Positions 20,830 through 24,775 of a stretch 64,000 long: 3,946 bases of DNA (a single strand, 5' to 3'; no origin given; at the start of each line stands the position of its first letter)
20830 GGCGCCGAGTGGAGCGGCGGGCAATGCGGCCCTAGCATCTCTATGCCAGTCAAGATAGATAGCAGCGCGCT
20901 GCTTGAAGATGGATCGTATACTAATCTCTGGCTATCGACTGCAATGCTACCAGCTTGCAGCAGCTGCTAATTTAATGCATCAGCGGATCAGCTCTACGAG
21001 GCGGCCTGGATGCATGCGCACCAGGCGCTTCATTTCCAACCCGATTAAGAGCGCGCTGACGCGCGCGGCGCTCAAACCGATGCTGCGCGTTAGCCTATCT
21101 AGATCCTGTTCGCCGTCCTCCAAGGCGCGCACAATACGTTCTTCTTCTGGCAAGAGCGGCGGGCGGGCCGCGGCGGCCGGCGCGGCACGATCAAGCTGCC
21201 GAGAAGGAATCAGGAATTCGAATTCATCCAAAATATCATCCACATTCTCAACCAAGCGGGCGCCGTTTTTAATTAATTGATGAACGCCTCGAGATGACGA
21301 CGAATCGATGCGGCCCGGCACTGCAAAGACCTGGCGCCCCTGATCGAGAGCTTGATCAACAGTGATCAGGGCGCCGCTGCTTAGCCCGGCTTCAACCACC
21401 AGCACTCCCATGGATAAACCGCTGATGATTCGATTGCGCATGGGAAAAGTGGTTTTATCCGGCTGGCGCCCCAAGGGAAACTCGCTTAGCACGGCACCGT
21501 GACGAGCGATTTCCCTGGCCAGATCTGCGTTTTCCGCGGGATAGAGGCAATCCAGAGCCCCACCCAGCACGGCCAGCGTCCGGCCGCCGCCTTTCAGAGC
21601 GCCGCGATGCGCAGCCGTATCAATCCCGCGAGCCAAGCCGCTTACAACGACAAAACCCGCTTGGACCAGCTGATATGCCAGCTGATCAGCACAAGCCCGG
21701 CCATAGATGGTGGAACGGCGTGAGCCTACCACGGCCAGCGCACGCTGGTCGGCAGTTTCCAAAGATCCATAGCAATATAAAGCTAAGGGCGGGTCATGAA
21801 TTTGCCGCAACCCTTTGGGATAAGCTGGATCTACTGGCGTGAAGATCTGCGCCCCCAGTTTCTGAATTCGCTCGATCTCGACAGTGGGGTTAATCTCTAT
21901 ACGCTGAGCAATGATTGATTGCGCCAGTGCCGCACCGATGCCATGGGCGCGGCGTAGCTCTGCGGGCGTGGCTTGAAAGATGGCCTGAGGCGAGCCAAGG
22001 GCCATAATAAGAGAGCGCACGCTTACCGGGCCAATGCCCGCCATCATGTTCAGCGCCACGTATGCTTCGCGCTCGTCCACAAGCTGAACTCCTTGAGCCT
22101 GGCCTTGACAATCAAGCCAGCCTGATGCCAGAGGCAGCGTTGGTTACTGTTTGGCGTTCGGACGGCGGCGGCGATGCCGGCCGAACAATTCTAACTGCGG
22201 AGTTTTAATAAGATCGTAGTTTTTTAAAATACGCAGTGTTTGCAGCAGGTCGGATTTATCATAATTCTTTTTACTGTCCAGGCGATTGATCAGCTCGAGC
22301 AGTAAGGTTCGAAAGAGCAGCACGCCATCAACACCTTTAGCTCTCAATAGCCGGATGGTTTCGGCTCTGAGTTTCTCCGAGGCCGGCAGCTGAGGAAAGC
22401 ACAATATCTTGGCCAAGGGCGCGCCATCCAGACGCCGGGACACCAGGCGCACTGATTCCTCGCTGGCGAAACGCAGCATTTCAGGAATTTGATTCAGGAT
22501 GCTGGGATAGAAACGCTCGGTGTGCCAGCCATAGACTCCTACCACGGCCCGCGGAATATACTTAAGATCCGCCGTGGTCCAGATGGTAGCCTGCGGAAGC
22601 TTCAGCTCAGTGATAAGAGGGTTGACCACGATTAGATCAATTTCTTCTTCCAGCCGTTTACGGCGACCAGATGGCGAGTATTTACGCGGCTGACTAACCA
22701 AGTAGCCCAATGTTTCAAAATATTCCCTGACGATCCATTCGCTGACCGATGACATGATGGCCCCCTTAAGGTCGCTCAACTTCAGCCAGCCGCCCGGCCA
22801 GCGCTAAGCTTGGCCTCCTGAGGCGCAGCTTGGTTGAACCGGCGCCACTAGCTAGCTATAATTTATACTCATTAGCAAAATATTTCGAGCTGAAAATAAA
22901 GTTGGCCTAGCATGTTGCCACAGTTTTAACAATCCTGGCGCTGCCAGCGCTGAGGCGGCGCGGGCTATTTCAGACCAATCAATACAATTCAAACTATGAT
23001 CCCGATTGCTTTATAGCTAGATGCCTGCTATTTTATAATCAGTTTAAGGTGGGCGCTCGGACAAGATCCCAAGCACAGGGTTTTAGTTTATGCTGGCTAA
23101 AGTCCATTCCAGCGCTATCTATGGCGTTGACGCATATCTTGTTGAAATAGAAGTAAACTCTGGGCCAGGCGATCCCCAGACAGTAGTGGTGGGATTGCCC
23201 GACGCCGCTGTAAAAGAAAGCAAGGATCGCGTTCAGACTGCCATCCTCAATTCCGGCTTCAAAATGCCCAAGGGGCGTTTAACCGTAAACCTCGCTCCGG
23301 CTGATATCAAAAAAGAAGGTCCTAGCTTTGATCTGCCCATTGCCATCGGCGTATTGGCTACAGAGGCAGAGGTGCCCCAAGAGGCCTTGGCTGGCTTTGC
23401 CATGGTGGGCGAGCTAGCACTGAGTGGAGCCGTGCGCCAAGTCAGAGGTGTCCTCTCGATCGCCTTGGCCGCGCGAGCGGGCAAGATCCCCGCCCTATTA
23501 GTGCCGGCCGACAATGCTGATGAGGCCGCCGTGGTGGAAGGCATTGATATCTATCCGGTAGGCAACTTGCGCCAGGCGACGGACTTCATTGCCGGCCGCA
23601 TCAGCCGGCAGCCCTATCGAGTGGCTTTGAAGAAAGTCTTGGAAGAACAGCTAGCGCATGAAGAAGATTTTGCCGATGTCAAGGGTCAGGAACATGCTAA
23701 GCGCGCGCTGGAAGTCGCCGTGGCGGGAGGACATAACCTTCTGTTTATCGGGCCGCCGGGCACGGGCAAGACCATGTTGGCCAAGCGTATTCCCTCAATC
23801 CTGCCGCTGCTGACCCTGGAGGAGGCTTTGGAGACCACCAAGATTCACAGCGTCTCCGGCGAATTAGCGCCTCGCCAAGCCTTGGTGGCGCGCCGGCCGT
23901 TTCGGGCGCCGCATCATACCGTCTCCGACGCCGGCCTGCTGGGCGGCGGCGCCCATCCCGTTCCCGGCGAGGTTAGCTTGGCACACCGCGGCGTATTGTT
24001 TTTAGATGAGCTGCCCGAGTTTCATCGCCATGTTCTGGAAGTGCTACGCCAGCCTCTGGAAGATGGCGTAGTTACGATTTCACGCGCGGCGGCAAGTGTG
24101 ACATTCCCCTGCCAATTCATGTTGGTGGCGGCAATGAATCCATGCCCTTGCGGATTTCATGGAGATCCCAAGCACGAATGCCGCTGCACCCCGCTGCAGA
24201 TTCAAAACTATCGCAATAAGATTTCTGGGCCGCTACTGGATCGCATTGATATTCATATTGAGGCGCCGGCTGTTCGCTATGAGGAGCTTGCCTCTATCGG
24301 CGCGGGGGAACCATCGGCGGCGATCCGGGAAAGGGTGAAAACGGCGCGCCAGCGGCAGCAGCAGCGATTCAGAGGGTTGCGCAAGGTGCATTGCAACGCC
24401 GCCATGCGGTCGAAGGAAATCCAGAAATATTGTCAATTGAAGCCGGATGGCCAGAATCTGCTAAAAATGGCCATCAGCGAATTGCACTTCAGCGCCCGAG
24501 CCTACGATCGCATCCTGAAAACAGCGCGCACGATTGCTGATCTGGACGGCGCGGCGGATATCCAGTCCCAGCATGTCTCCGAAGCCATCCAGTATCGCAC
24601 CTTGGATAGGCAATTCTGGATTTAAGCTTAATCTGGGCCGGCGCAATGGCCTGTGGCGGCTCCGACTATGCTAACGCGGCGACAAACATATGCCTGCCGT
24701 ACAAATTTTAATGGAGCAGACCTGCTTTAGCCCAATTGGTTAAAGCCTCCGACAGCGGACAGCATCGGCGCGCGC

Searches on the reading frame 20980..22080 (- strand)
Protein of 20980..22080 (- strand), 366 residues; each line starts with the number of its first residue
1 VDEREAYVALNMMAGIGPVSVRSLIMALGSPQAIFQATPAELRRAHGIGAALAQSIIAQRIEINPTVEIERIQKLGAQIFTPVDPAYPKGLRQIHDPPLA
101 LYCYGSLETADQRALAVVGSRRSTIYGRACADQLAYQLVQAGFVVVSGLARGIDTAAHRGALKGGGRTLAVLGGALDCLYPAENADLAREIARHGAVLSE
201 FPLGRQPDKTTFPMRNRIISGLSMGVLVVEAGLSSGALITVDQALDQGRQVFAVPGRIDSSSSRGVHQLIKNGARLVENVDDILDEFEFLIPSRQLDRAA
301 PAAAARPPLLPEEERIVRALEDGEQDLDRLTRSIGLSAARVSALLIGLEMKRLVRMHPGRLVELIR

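Call 16: search_protein_families(library=pfam, proteins=[window:20980-22080:-], max_evalue=0.001)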
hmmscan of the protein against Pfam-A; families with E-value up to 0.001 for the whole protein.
window:20980-22080:- (366 aa): 5 families
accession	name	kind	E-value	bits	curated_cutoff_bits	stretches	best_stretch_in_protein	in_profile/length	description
PF02481.21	DNA_processg_A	-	4.3e-77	258.5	29.6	1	72-278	2-211/212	DNA recombination-mediator protein A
PF17782.7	DprA_WH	-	4.5e-11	43.1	22.9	1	301-359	2-60/61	DprA winged helix domain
PF14520.12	HHH_5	-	3.4e-09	37.5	27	1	10-58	4-53/57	Helix-hairpin-helix domain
PF18306.6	LDcluster4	-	0.00032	20.8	26.3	0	115-172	4-62/151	SLOG cluster4 family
PF12836.13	HHH_3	-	0.00061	20.3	27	0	36-74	10-48/65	Helix-hairpin-helix motif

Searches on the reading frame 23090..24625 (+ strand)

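Call 16: search_protein_families(library=pfam, proteins=[window:23090-24625:+], max_evalue=0.001)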
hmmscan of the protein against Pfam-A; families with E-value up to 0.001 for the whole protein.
window:23090-24625:+ (511 aa): 10 families
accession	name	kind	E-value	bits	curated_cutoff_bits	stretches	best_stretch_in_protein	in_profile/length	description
PF01078.27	Mg_chelatase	-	1.5e-98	328.7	20.3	1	193-399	1-206/207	Magnesium chelatase, subunit ChlI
PF13541.12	ChlI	-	3e-42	143.8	27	1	20-142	1-121/121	Subunit ChlI of Mg-chelatase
PF13335.12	Mg_chelatase_C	-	7.5e-34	116.6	26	1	406-503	1-94/94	Magnesium chelatase, subunit ChlI C-terminal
PF07728.20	AAA_5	-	3.4e-10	40.5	22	1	216-353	1-125/139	AAA domain (dynein-related subfamily)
PF00493.29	MCM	-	1.2e-07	31.5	23.3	1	292-356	114-178/224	MCM P-loop domain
PF05362.19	Lon_C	-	7.5e-07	29.4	21.1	1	65-146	97-176/205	Lon protease (S16) C-terminal proteolytic domain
PF05496.18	RuvB_N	-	8.5e-06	26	27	0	194-234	6-53/159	Holliday junction DNA helicase RuvB P-loop domain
PF00004.35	AAA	-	6.1e-05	23.9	21.2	1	217-237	1-21/131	ATPase family associated with various cellular activities (AAA)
PF00158.32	Sigma54_activat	-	6.7e-05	23.1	20.2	0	204-350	12-142/168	Sigma-54 interaction domain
PF07724.20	AAA_2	-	7.2e-05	23.3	27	0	216-332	5-108/166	AAA domain (Cdc48 subfamily)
